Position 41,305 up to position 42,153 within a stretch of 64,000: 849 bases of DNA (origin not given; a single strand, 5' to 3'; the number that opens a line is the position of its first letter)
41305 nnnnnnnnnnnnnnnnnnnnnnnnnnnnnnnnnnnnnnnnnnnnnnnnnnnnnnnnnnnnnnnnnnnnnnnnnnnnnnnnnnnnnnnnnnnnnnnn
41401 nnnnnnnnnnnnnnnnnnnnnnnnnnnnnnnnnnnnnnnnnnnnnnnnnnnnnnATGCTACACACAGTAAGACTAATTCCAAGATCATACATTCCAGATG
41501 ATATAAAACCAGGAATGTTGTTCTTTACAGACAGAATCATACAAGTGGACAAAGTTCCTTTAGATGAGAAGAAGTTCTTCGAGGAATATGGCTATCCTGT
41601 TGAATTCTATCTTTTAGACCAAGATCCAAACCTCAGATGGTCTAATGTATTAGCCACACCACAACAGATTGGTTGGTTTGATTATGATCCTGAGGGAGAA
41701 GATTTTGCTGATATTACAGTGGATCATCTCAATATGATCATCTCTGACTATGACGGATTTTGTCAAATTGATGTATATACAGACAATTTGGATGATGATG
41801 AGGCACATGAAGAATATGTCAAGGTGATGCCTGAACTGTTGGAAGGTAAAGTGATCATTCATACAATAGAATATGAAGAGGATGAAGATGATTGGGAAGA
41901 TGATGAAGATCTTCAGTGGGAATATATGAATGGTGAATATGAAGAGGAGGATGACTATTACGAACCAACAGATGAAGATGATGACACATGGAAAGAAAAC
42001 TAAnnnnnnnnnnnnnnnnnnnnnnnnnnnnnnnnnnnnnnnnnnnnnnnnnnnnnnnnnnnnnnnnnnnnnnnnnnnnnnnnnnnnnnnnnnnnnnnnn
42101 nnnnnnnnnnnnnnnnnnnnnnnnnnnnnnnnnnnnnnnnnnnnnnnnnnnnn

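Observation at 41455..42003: Very acidic early protein: candidate DNA-mimic anti-restriction factor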

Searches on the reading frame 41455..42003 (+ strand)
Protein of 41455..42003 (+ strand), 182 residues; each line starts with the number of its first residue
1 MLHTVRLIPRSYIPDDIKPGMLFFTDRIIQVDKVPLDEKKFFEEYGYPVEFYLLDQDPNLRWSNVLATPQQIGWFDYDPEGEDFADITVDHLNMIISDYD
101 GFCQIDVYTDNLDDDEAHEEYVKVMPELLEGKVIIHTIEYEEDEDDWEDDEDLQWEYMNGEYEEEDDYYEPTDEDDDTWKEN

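Call 5: search_protein_families(library=pfam, proteins=[window:41455-42003:+], max_evalue=10)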
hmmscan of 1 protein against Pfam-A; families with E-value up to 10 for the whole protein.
window:41455-42003:+ (182 aa): 0 families

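Call 6: search_protein_families(library=phrogs, proteins=[window:41455-42003:+], max_evalue=0.01)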
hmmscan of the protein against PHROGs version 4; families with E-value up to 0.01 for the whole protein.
window:41455-42003:+ (182 aa): 0 families

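Call 8: find_homologous_proteins(query=window:41455-42000:+, max_evalue=0.01)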
Query window:41455-42000:+ (182 aa): 50 proteins with E <= 0.01 among 139 candidates.
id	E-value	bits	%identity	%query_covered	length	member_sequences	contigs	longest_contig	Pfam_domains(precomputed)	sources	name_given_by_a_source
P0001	8.9e-114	396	96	100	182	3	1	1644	-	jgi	jgi:hypothetical protein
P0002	1.9e-99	349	83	100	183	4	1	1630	-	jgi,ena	jgi:hypothetical protein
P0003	2.0e-81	291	73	100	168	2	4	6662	-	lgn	-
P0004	4.0e-81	290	79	89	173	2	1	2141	-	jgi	jgi:hypothetical protein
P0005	1.8e-80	287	82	76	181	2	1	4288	-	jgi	jgi:hypothetical protein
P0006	1.3e-73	265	72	81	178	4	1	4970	-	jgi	-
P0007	6.1e-73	263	74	77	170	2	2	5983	-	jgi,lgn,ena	jgi:hypothetical protein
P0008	1.0e-72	262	71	80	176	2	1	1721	-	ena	-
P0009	1.8e-69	251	67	76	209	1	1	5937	-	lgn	-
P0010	2.1e-68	248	73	77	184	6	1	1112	-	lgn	-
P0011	8.3e-22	96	40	77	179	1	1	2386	-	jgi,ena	jgi:hypothetical protein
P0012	1.1e-21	95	40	77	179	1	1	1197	-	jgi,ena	-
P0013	3.7e-21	94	38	91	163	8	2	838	-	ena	-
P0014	4.4e-21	94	37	86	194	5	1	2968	-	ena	-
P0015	7.5e-21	93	39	91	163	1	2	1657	-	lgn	-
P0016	9.3e-21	92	40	75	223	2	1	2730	-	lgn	-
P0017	1.9e-20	91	39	91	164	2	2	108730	-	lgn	-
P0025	2.0e-18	85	38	83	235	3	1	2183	-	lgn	-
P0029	2.1e-16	78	35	79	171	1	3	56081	-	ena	-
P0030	4.1e-16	77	34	83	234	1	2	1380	-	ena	-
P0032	1.2e-15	76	39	70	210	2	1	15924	PF27659.1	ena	-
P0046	2.3e-10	59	31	70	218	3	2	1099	-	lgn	-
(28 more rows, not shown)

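Call 9: search_dna_similar(query=window:41455-42000:+, collection=phages, mode=protein, max_evalue=0.01)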
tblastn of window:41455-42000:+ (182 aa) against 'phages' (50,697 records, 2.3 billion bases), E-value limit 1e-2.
No match.

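Call 12: search_protein_families(library=pfam, proteins=[P0032, P0016, P0046, P0030], max_evalue=1)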
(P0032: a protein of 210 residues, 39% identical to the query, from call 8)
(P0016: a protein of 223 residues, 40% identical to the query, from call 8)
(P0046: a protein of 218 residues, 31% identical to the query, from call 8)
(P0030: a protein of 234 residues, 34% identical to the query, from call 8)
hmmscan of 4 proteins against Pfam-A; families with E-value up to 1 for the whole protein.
P0032 (210 aa): 8 families
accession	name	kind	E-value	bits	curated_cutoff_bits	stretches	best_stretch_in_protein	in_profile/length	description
PF00684.25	DnaJ_CXXCXGXG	-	0.00016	22.3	32.7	2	146-172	40-65/65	DnaJ central domain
PF17302.8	DUF5351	-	0.00066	20.3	27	2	149-157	19-27/29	Family of unknown function (DUF5351)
PF15777.11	Anti-TRAP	-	0.011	16.2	32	1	144-174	7-42/59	Tryptophan RNA-binding attenuator protein inhibitory protein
PF20833.2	RNase_E_G_Thio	-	0.016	15.8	26.8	0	149-161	1-13/86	RNase E/G, Thioredoxin-like domain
PF25433.1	DUF7895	-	0.025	15.4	27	1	149-177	4-26/75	Domain of unknown function (DUF7895)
PF18912.6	DZR_2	-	0.032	14.5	27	1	148-171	8-30/56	Double zinc ribbon domain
PF08792.16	A2L_zn_ribbon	-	0.041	14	22.9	1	149-168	5-27/33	A2L zinc ribbon domain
PF14369.11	Zn_ribbon_19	-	0.46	11.1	30.8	0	163-175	22-33/35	zinc-ribbon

P0016 (223 aa): 4 families
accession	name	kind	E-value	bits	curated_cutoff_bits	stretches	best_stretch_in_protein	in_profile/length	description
PF00684.25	DnaJ_CXXCXGXG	-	0.0056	17.3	32.7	1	176-200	1-26/65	DnaJ central domain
PF05211.17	NLBH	-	0.067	13.2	24.6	1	90-156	78-142/254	Neuraminyllactose-binding hemagglutinin precursor (NLBH)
PF07619.16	DUF1581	-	0.1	13.2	27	1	61-86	46-71/84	Protein of unknown function (DUF1581)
PF21002.2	TMEM106_N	-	0.66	11.1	24.5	1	149-202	10-67/91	Transmembrane protein 106 N-terminal region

P0046 (218 aa): 0 families

P0030 (234 aa): 1 family
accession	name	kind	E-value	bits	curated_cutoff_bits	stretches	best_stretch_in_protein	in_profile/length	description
PF22385.1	Cas9_C_2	-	0.17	12.2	27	1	84-129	2-47/94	CRISPR-associated endonuclease Cas9, C-terminal domain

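Call 13: search_solved_structures(query=A1, max_evalue=10)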
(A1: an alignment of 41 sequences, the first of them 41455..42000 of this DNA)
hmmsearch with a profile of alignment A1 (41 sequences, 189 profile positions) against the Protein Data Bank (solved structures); distinct sequences matched with E-value up to 10: 3.
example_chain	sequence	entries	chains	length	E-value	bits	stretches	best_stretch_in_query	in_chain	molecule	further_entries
9ltq_A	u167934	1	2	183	1.6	11.7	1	87-135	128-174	Ras-related protein Rab-43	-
9ltp_B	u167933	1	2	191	1.7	11.6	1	87-135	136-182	Ras-related protein Rab-43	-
2hup_A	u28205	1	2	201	1.9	11.4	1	87-135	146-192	RAS-related protein RAB-43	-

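Call 17: find_encoding_contigs(protein=P0017, flank=8000, max_places=3)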
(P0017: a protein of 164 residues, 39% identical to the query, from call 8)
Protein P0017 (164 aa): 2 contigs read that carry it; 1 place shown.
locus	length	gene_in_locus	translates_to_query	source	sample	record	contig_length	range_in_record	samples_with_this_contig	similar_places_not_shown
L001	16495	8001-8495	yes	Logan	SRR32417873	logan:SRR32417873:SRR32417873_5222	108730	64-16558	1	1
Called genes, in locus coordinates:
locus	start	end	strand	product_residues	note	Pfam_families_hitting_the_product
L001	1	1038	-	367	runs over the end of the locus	?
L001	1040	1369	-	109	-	-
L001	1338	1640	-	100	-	-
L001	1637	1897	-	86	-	-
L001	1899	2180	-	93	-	-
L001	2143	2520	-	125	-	PF00216:Bac_DNA_binding (weak)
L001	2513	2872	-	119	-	-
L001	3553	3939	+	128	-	-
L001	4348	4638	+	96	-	-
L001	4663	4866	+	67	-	-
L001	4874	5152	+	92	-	-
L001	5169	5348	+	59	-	-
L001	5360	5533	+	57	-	-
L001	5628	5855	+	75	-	-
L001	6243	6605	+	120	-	-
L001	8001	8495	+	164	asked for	-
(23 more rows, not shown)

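Call 18: find_encoding_contigs(protein=P0029, flank=8000, max_places=3)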
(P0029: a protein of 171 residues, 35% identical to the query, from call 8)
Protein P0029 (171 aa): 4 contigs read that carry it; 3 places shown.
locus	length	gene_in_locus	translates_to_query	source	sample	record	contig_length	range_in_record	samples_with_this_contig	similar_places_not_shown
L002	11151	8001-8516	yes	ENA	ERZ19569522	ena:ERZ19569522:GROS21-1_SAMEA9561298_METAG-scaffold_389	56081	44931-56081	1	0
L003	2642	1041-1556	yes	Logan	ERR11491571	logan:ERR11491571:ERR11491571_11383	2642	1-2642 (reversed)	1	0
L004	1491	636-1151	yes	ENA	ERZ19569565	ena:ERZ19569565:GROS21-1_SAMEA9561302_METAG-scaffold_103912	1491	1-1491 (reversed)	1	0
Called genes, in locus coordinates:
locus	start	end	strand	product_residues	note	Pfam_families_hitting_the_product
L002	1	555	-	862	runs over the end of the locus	PF16510:P22_portal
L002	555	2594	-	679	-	-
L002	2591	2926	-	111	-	-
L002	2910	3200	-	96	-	-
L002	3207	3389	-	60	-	-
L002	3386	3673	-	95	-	-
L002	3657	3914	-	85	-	-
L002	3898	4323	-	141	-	PF00216:Bac_DNA_binding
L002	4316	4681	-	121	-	-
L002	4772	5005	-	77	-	-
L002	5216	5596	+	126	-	-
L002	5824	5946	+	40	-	-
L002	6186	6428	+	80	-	-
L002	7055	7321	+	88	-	-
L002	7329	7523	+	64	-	-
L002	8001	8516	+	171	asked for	-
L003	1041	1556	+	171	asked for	-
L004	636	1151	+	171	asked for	-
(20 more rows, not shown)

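Call 19: predict_structure(alignment_id=A1)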
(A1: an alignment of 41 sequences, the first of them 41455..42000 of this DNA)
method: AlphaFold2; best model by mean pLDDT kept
length: 182 residues; sequences in the alignment: 41
mean_pLDDT: 75.0   pTM: 0.63
mean pLDDT of the five models: 75.0, 73.6, 73.0, 73.0, 71.4
residues with pLDDT >= 90: 75; 70-90: 41; 50-70: 26; < 50: 40
segments of 3 or more residues with pLDDT < 50: 141-177, 180-182
pLDDT, mean of each block of 10 residues (from residue 1): 90 92 92 90 93 76 81 83 84 91 88 60 82 83 42 45 39 46 39
secondary structure, 60 per line:
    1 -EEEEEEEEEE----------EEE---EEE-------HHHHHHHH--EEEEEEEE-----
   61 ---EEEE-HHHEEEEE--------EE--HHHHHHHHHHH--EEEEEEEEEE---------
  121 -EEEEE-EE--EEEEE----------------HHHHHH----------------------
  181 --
elements in order: E2-11 E22-24 E28-30 H38-45 E48-55 E64-67 E72-76 H89-99 E102-111 E122-126 E132-136 H153-158

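Call 24: fold_search(model_id=the predicted structure, library=viral)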
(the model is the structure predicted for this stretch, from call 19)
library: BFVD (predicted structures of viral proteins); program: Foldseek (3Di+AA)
matches with E <= 10: 136; with E <= 0.001: 0
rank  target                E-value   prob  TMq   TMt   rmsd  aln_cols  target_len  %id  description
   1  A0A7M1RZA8            8.9e-02  0.54  0.30  0.28  16.0       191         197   14  Uncharacterized protein [uncultured phage cr127_1]
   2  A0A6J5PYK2            2.6e-01  0.25  0.26  0.17  21.7       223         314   10  Uncharacterized protein [uncultured Caudovirales phage]
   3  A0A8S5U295            6.5e-01  0.04  0.15  0.07  27.2       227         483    8  Minor structural protein [Siphoviridae sp. ctqzz19]
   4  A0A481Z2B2            7.2e-01  0.08  0.18  0.09  16.2       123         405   15  Uncharacterized protein [Pithovirus LCPAC101]
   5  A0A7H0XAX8            8.1e-01  0.06  0.16  0.12  22.8       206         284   10  (no name in the UniProt tables at hand)
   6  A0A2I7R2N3            9.1e-01  0.02  0.10  0.05  17.6       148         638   10  (no name in the UniProt tables at hand)
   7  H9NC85                1.1e+00  0.06  0.12  0.12  15.4        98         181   10  (no name in the UniProt tables at hand)
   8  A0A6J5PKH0            1.4e+00  0.11  0.26  0.27  12.2       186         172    8  Uncharacterized protein [uncultured Caudovirales phage]
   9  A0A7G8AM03            1.4e+00  0.04  0.12  0.11  15.7       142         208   12  (no name in the UniProt tables at hand)
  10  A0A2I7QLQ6            1.4e+00  0.03  0.13  0.18  16.0       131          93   14  (no name in the UniProt tables at hand)
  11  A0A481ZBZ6            1.4e+00  0.06  0.13  0.27  13.5        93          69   11  Uncharacterized protein [Pithovirus LCPAC403]
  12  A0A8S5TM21            1.5e+00  0.06  0.16  0.22  14.1       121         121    9  Single stranded DNA binding protein [Podoviridae sp. cttot15]
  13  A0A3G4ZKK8            1.5e+00  0.05  0.11  0.10  23.2       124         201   13  Uncharacterized protein [Terrestrivirus sp.]
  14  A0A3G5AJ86            1.6e+00  0.04  0.13  0.07  23.1       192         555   11  Uncharacterized protein [Satyrvirus sp.]
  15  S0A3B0                1.6e+00  0.03  0.14  0.10  15.5       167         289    5  ATP-grasp domain containing protein [Cellulophaga phage phi14:2]
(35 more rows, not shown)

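Call 25: search_protein_families(library=padloc, proteins=[window:41455-42003:+], max_evalue=10)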
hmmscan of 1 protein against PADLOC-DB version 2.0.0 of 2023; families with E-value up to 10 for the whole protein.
window:41455-42003:+ (182 aa): 0 families

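Call 55: search_protein_families(library=phrogs, alignment_id=A1, max_evalue=0.1)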
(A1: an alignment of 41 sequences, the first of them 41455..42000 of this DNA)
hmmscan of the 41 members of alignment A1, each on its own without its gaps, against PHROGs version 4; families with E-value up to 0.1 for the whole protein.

A. member 1, window:41455-42000:+ (182 aa): 0 families

B. families by the number of members that match (of 41 scanned): 17 families
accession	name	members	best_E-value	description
phrog_3931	-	6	6.5e-06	-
phrog_127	-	2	0.0019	anti-termination protein Q-like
phrog_8027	-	2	0.0028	-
phrog_4046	-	2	0.0092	-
phrog_6730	-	2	0.063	-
phrog_17382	-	1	0.003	-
phrog_37393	-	1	0.0081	-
phrog_15608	-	1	0.016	-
phrog_27638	-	1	0.029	-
phrog_37414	-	1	0.033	-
phrog_2360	-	1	0.047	-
phrog_30135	-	1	0.06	-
phrog_33421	-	1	0.076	-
phrog_13751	-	1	0.078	helicase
phrog_12902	-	1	0.081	-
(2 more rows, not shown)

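Call 66: find_encoding_contigs(protein=P0030, flank=3000, max_places=3)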
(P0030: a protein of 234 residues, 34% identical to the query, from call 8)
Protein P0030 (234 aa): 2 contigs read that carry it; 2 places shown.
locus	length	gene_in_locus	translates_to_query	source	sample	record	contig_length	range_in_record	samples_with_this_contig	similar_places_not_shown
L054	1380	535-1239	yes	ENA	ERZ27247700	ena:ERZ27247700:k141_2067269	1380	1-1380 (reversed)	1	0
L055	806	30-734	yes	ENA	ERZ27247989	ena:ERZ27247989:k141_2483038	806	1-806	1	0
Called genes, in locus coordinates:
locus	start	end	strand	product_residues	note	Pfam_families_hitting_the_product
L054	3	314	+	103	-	?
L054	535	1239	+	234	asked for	-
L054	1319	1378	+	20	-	?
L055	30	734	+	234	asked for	-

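Call 67: find_encoding_contigs(protein=P0025, flank=3000, max_places=3)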
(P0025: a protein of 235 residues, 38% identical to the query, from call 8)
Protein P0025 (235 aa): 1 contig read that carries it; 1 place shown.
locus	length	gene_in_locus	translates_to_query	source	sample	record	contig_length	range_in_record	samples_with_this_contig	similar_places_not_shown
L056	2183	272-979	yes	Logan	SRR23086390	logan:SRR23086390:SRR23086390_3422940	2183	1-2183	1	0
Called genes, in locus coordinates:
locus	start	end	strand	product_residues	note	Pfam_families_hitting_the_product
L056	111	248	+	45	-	-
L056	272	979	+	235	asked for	-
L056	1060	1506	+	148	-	-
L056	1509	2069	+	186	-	-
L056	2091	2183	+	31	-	?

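Call 79: fold_search(model_id=the predicted structure, library=pdb)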
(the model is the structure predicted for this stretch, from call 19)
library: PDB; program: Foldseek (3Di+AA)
matches with E <= 10: 108; with E <= 0.001: 0
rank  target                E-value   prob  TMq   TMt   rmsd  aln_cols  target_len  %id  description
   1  8vmi_T                2.8e-01  0.08  0.16  0.11  23.6       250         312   10  PRC2_AJ119-450 bound to H3K4me3 (released 2025-01-15)
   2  6nq3_F                4.7e-01  0.02  0.10  0.07  30.6       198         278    9  Crystal Structure of a SUZ12-RBBP4-PHF19-JARID2 Heterotetrameric Complex (released 2020-01-29)
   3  6rax_4                6.6e-01  0.06  0.15  0.06  15.1       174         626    7  D. melanogaster CMG-DNA, State 1B (released 2019-09-11)
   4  6raz_4                9.2e-01  0.02  0.10  0.04  16.3       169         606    8  D. melanogaster CMG-DNA, State 2B (released 2019-09-18)
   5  8cd4                  1.3e+00  0.06  0.17  0.20  15.5       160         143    8  structure of HEX-1 from N. crassa crystallized in cellulo (cytosol), diffracted at 100K and resolved using CrystFEL (released 2024-02-21)
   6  8cd5                  1.4e+00  0.06  0.17  0.20  15.6       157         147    8  structure of HEX-1 from N. crassa crystallized in cellulo, diffracted at 100K and resolved using CrystFEL (released 2024-02-21)
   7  8t9g_B                1.5e+00  0.02  0.14  0.07  25.2       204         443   10  Automethylated PRC2 dimer bound to nucleosome (released 2024-09-25)
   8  8cgx                  1.6e+00  0.05  0.17  0.19  15.6       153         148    8  structure of HEX-1 from N. crassa crystallized in cellulo, diffracted at 100K and resolved using XDS (released 2024-02-21)
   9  8cd6                  1.7e+00  0.05  0.17  0.20  15.7       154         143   10  structure of HEX-1 (cyto V2) from N. crassa grown in living insect cells, diffracted at 100K and resolved using CrystFEL (released 2024-02-21)
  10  2x6u                  1.7e+00  0.03  0.12  0.13  14.0       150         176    8  Crystal structure of human TBX5 in the DNA-free form (released 2010-04-28)
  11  4a04_B                1.8e+00  0.02  0.13  0.13  14.8       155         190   10  Structure of the DNA-bound T-box domain of human TBX1, a transcription factor associated with the DiGeorge syndrome (released 2011-10-12)
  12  4wsn_F                1.8e+00  0.02  0.12  0.09  14.9       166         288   10  Crystal structure of the COP9 signalosome, a P1 crystal form (released 2015-12-23)
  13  6raw_4                2.0e+00  0.02  0.15  0.06  16.3       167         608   11  D. melanogaster CMG-DNA, State 1A (released 2019-09-11)
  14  9e5z_F                2.0e+00  0.02  0.11  0.09  16.9       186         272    9  Cryo-EM structure of COP9 signalosome (released 2025-12-03)
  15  1khi                  2.2e+00  0.04  0.17  0.20  15.7       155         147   10  CRYSTAL STRUCTURE OF HEX1 (released 2002-11-30)
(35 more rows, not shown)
